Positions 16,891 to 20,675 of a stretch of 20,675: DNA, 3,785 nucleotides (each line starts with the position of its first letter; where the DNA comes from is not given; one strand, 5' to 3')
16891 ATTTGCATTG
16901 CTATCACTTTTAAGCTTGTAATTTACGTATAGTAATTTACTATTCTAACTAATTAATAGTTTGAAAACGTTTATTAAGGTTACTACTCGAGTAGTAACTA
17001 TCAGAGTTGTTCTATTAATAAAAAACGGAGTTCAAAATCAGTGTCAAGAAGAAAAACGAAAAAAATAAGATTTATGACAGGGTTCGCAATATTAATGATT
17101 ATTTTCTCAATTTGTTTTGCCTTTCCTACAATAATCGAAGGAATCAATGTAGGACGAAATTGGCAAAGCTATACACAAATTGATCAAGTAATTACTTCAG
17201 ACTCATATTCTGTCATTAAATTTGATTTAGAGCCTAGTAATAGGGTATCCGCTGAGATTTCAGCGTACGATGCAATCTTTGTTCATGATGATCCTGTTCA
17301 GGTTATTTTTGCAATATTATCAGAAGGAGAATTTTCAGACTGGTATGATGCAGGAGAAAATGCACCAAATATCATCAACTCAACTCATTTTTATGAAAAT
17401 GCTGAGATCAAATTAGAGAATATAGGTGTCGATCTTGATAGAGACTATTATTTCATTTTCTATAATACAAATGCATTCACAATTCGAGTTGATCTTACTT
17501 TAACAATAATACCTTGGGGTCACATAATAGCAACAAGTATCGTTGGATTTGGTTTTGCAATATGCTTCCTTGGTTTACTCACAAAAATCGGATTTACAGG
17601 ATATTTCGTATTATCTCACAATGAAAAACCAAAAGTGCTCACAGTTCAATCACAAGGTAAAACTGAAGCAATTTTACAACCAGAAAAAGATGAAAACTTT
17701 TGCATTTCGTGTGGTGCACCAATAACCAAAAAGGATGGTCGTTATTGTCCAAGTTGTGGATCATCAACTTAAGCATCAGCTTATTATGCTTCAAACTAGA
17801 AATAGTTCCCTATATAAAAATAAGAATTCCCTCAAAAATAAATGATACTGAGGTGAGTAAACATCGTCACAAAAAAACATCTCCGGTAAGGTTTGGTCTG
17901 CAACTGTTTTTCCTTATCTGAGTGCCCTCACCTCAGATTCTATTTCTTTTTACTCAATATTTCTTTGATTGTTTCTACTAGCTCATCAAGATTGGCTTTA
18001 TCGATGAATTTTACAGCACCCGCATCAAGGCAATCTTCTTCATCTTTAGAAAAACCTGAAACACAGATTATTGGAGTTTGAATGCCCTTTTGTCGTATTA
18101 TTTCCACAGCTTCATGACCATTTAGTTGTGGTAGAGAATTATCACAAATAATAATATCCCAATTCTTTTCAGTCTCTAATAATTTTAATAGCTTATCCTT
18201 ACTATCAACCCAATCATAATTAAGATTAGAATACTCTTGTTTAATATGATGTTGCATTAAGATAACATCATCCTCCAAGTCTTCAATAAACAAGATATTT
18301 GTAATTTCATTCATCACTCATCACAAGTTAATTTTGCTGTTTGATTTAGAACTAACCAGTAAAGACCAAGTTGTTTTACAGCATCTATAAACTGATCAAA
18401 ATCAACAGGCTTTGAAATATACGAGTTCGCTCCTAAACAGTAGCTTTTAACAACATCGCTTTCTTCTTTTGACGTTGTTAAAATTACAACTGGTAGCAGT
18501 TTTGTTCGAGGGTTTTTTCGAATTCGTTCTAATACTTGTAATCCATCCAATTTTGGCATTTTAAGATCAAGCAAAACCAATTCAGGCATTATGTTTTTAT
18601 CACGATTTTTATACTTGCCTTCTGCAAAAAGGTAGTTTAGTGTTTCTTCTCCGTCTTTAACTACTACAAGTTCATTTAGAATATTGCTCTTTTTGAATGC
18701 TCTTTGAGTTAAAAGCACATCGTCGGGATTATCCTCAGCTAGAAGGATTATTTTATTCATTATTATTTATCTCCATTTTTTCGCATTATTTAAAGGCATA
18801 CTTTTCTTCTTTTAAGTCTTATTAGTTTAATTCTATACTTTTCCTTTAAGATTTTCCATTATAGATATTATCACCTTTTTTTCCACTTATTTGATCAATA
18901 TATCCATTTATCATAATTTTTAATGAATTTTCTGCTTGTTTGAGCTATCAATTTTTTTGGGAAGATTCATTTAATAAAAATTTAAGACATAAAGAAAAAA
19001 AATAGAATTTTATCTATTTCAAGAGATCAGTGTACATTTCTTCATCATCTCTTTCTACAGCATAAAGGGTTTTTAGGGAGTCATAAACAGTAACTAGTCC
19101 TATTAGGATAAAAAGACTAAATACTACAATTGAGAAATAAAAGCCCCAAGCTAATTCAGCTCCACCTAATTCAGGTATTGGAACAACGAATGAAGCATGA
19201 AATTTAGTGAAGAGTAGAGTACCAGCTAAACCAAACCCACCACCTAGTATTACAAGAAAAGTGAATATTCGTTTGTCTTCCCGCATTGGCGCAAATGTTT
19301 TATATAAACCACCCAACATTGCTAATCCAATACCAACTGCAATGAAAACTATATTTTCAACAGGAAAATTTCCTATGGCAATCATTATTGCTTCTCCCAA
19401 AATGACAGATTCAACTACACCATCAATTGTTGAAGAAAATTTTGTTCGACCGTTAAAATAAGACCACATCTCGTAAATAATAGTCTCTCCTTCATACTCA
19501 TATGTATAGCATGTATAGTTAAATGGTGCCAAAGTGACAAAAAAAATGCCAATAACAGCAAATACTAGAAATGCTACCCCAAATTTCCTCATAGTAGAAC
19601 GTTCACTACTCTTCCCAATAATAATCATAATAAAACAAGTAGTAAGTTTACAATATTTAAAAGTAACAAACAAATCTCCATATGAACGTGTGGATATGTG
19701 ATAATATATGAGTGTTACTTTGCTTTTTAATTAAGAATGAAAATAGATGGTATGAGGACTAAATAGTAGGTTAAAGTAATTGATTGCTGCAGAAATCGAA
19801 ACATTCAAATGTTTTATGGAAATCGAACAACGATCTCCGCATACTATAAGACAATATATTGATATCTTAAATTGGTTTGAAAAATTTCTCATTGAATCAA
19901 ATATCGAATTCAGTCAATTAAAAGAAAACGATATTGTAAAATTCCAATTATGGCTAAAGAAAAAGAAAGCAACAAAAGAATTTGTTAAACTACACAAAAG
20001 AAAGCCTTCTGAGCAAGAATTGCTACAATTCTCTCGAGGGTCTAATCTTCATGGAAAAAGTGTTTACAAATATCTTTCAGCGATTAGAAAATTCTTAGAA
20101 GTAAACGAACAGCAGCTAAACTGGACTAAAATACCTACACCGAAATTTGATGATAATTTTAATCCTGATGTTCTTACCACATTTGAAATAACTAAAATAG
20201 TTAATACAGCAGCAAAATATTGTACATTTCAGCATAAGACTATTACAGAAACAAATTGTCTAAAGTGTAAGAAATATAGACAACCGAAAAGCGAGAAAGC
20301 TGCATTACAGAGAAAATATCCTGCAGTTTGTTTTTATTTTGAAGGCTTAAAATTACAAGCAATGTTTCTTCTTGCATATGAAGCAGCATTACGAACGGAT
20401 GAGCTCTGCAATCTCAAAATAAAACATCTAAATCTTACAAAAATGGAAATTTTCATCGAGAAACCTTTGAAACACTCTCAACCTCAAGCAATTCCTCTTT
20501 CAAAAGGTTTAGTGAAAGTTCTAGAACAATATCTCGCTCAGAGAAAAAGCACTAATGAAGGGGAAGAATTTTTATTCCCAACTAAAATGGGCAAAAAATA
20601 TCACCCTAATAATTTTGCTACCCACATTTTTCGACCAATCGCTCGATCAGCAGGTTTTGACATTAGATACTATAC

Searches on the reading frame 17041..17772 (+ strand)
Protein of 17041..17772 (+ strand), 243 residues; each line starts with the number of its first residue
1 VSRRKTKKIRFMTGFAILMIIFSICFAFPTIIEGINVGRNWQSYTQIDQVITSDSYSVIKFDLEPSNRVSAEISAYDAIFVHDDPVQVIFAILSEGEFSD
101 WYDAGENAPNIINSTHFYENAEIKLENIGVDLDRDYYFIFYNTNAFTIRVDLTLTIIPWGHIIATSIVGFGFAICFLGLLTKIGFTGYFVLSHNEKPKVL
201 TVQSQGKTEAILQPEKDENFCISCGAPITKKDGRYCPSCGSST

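Call 17: search_protein_families(library=pfam, proteins=[window:17041-17772:+], max_evalue=0.001)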
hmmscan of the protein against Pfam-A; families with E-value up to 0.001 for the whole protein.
window:17041-17772:+ (243 aa): 2 families
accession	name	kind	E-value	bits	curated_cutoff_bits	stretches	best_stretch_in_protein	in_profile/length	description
PF08792.16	A2L_zn_ribbon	-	1.6e-05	24.8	22.9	0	229-243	17-31/33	A2L zinc ribbon domain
PF13240.11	Zn_Ribbon_1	-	0.00065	19.8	25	0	216-228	11-23/23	zinc-ribbon domain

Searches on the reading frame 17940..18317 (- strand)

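Call 17: search_protein_families(library=pfam, proteins=[window:17940-18317:-], max_evalue=0.001)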
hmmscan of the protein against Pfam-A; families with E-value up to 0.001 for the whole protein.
window:17940-18317:- (125 aa): 1 family
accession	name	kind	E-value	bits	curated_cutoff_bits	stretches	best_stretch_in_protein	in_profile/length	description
PF00072.30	Response_reg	-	2.1e-16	60.5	30.2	1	8-117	1-110/111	Response regulator receiver domain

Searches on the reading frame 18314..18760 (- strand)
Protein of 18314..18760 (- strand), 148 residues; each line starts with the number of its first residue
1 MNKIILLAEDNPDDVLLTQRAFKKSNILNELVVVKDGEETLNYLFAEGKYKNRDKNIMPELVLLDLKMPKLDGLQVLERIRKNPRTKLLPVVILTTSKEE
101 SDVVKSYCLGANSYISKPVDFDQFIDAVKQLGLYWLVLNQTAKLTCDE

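Call 17: search_protein_families(library=pfam, proteins=[window:18314-18760:-], max_evalue=0.001)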
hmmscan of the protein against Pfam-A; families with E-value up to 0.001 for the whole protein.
window:18314-18760:- (148 aa): 1 family
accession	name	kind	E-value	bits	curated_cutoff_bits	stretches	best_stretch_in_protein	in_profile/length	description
PF00072.30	Response_reg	-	4.7e-21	75.5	30.2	1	5-129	1-111/111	Response regulator receiver domain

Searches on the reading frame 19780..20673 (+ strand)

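Call 17: search_protein_families(library=pfam, proteins=[window:19780-20673:+], max_evalue=0.001)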
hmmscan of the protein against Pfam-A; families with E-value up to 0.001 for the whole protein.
window:19780-20673:+ (298 aa): 4 families
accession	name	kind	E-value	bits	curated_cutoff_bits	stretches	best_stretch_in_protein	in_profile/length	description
PF00589.27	Phage_integrase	-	1.3e-17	64.6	27.1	1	190-293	22-123/172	Phage integrase family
PF02899.23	Phage_int_SAM_1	-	1.2e-08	35.6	22.3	1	7-64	2-60/83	Phage integrase, N-terminal SAM-like domain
PF13495.12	Phage_int_SAM_4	-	5.2e-07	30.4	27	1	7-68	3-63/85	Phage integrase, N-terminal SAM-like domain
PF13102.12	Phage_int_SAM_5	-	0.0006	20.6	22.3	1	13-106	10-79/98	Phage integrase SAM-like domain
